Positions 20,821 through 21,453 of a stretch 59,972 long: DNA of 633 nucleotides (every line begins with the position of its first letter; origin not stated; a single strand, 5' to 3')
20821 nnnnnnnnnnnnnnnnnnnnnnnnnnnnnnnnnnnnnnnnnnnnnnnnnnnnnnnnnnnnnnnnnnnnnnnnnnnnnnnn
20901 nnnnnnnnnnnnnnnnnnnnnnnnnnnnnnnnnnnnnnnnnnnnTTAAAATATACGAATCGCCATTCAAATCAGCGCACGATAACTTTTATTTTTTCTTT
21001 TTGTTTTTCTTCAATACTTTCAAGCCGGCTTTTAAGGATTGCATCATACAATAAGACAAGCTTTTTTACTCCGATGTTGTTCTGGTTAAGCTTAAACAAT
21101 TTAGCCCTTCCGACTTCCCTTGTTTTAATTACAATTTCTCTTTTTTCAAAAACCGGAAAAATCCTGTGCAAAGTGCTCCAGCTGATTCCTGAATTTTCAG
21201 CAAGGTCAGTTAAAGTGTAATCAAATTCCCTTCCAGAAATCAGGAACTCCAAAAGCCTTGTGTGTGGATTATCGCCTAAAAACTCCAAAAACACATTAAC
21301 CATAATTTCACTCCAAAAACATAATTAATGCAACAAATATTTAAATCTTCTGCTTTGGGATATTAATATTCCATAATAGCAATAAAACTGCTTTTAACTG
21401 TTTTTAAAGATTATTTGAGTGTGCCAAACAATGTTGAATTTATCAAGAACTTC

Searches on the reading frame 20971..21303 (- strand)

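Call 8: search_protein_families(library=pfam, proteins=[window:20971-21303:-], max_evalue=0.01)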
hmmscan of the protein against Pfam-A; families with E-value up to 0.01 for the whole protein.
window:20971-21303:- (110 aa): 2 families
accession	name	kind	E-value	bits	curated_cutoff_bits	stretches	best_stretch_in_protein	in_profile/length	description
PF09339.16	HTH_IclR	-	0.0017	18.5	22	1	21-48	12-38/52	IclR helix-turn-helix domain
PF13412.12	HTH_24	-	0.0088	16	21.9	0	30-58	19-47/48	Winged helix-turn-helix DNA-binding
